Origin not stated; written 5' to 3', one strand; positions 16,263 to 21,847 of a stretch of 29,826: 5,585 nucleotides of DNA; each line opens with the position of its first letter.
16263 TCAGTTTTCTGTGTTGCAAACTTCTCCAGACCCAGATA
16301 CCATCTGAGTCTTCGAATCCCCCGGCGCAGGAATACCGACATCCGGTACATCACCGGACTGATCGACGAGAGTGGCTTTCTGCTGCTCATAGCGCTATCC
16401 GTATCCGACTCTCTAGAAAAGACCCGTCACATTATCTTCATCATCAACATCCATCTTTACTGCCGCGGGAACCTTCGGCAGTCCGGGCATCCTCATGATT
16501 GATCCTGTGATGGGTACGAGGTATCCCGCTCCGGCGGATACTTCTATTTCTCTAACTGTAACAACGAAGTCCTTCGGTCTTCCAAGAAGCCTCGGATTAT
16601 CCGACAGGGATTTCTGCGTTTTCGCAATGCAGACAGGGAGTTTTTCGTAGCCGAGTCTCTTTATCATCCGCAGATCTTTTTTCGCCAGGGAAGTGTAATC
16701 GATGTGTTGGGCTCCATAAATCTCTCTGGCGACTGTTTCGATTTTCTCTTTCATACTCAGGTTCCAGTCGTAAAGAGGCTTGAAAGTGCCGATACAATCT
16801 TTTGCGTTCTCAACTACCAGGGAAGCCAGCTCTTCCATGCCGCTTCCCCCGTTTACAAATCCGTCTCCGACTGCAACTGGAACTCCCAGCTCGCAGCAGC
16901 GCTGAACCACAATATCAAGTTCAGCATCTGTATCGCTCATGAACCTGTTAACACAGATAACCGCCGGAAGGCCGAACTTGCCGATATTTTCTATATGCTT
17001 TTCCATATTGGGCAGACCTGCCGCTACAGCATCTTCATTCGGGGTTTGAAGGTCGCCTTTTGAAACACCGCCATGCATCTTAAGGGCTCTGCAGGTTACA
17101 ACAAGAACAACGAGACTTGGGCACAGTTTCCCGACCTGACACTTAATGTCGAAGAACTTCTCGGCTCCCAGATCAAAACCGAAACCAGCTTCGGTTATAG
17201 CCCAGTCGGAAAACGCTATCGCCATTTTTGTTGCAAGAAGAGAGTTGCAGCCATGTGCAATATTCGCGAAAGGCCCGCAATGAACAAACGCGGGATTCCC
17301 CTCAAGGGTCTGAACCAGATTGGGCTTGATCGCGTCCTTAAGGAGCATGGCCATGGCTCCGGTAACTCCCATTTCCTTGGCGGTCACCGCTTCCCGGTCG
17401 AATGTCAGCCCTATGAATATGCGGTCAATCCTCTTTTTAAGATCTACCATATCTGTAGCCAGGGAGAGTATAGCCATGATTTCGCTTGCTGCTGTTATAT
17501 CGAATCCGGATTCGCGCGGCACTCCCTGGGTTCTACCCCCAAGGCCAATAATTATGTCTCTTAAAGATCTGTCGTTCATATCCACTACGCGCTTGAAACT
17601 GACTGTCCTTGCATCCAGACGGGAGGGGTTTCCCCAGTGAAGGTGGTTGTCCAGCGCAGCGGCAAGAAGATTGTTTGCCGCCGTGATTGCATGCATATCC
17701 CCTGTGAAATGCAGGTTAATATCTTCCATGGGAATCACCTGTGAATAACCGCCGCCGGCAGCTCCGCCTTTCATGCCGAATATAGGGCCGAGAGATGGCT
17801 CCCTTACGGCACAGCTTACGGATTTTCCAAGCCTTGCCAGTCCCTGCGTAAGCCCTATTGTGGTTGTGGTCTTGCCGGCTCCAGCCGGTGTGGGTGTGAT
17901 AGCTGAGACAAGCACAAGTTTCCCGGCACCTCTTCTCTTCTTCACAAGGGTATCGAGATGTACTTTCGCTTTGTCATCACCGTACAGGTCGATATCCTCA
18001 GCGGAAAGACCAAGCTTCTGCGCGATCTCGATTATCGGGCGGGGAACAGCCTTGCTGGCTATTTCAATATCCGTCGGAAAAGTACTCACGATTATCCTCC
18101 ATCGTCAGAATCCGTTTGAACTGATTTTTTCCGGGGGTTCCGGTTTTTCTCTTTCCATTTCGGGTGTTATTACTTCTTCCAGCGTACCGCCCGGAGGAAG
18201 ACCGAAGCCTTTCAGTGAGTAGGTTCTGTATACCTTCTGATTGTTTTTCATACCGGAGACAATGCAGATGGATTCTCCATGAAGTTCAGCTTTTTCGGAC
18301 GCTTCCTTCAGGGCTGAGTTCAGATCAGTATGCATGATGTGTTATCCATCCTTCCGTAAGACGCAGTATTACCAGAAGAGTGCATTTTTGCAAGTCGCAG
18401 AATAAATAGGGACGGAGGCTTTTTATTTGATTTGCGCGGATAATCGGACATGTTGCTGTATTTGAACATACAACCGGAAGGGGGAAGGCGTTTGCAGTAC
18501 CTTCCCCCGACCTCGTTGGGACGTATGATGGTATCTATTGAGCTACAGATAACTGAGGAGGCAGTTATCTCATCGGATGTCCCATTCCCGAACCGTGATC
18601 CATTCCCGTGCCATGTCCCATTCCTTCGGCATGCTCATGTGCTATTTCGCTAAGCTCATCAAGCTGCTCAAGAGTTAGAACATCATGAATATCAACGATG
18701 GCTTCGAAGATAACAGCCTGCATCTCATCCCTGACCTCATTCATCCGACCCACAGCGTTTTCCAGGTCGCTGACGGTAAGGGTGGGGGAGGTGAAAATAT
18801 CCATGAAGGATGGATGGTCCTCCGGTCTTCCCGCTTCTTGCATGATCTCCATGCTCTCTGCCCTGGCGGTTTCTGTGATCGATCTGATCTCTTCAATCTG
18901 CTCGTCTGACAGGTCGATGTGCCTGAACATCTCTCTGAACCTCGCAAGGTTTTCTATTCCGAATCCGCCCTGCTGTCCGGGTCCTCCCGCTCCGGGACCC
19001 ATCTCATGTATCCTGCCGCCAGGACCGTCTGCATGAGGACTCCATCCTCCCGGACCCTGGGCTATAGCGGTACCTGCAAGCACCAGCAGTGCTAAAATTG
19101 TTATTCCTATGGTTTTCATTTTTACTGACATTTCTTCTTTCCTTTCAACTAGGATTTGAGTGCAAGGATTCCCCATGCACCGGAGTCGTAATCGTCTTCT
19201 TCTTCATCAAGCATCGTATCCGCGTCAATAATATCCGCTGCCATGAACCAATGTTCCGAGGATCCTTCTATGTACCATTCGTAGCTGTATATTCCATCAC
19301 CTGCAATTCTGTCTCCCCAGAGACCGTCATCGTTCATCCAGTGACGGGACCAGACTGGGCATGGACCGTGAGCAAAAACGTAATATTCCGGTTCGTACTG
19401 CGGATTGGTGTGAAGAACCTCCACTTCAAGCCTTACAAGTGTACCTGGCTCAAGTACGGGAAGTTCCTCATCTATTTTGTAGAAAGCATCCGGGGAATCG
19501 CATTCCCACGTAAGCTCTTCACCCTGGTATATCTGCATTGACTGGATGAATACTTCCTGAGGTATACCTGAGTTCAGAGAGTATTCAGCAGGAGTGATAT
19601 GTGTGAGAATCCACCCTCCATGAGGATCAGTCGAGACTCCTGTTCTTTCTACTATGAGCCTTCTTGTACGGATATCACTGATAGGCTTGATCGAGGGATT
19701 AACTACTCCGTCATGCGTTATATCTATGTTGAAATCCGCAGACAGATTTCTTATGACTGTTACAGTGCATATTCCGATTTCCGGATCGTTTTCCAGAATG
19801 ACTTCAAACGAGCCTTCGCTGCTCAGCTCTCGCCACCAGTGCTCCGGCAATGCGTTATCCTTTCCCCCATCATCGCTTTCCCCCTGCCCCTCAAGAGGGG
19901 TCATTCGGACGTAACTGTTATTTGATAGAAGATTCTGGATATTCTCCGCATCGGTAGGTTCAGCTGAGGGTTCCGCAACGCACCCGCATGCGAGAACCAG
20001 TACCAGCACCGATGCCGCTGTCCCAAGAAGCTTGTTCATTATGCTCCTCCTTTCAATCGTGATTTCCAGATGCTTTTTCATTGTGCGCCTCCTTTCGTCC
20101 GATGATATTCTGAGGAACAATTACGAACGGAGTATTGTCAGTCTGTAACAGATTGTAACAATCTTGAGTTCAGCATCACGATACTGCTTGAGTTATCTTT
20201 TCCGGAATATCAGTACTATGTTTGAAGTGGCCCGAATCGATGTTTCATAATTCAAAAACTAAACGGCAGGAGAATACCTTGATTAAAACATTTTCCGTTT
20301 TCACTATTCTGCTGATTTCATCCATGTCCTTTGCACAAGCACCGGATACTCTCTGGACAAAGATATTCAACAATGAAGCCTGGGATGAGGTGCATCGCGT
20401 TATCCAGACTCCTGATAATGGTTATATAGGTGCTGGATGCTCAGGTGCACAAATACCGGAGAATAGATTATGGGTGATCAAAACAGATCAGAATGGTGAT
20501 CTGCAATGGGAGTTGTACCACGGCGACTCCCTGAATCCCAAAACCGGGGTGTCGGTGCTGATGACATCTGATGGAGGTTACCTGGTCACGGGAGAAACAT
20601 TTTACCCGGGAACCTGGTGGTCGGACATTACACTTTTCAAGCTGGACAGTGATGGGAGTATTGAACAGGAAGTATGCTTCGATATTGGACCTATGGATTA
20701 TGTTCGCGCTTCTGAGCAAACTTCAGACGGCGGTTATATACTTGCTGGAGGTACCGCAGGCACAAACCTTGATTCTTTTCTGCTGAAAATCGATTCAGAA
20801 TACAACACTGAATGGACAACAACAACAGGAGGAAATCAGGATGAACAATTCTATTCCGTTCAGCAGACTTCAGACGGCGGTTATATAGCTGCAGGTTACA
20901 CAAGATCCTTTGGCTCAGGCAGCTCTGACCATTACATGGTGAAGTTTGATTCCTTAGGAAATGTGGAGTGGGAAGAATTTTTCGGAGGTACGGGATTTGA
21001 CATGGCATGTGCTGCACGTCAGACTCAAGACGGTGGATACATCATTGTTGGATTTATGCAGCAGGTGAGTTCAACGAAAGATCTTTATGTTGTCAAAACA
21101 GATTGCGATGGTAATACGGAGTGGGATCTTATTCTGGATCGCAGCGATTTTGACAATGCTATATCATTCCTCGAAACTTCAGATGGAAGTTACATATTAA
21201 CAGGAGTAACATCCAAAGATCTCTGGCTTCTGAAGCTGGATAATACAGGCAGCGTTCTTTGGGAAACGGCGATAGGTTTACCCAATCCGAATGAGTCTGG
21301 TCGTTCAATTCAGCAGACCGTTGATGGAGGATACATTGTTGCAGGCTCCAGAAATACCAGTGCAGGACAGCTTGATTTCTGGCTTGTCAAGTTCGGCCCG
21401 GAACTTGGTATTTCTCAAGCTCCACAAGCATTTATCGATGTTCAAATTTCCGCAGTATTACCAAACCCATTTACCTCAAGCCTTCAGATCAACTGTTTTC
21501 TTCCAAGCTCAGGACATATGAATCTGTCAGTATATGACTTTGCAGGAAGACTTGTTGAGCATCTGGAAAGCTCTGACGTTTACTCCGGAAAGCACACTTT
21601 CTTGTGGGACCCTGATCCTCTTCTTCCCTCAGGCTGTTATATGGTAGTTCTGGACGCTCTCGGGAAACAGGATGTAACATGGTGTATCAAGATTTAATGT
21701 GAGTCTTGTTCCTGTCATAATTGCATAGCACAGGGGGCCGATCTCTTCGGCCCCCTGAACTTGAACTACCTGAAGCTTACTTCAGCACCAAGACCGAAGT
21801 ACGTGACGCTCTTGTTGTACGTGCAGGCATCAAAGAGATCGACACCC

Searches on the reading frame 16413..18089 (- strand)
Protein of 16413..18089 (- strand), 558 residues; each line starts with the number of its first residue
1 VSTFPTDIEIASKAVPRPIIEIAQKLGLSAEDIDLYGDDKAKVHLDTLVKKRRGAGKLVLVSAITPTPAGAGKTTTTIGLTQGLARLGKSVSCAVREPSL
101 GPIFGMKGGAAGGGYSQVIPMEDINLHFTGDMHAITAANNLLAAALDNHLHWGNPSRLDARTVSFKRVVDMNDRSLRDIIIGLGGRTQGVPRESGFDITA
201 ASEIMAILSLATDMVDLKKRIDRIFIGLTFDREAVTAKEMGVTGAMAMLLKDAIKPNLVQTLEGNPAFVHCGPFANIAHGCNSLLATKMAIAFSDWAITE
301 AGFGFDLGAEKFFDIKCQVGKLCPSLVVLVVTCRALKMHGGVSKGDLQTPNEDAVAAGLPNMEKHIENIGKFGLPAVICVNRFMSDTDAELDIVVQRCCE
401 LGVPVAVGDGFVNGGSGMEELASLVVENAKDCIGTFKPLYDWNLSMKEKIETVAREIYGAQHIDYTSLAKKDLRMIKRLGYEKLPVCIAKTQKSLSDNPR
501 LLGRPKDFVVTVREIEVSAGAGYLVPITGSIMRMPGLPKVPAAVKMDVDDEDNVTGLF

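Call 30: search_protein_families(library=pfam, proteins=[window:16413-18089:-], max_evalue=0.001)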
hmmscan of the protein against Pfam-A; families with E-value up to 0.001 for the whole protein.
window:16413-18089:- (558 aa): 1 family
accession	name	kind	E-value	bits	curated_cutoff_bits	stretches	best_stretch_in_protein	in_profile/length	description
PF01268.25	FTHFS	-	1.9e-252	838.9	27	1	6-558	2-556/556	Formate--tetrahydrofolate ligase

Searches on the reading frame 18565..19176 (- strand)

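Call 30: search_protein_families(library=pfam, proteins=[window:18565-19176:-], max_evalue=0.001)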
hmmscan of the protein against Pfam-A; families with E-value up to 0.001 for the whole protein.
window:18565-19176:- (203 aa): 2 families
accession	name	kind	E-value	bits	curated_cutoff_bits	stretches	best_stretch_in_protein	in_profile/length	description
PF07813.17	LTXXQ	-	1.7e-06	29.1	24.3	1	79-176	5-97/100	LTXXQ motif family protein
PF13801.11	Metal_resist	-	0.00027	21.5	29.2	0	29-171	5-122/125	Heavy-metal resistance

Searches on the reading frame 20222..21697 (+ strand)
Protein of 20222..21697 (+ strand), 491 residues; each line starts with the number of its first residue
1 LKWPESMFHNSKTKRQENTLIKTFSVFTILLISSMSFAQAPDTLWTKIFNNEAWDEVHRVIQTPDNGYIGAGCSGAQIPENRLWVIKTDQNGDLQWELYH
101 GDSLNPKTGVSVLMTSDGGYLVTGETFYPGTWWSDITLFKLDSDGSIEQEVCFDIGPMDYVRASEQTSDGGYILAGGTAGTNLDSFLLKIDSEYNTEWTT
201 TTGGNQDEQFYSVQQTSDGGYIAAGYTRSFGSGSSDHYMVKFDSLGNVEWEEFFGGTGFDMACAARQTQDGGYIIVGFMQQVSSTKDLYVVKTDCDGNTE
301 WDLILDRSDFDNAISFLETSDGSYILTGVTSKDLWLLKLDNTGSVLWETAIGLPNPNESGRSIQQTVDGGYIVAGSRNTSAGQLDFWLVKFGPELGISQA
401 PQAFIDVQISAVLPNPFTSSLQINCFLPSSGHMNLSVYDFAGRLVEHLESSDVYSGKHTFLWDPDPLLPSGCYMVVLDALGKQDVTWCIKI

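Call 30: search_protein_families(library=pfam, proteins=[window:20222-21697:+], max_evalue=0.001)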
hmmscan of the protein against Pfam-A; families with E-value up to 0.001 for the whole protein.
window:20222-21697:+ (491 aa): 2 families
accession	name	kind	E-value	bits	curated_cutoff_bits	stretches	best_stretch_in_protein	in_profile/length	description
PF17164.10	DUF5122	-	1.9e-05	25.3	27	0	217-246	2-30/36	Domain of unknown function (DUF5122) beta-propeller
PF18962.6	Por_Secre_tail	-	0.00016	22.4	27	0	413-479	2-64/75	Secretion system C-terminal sorting domain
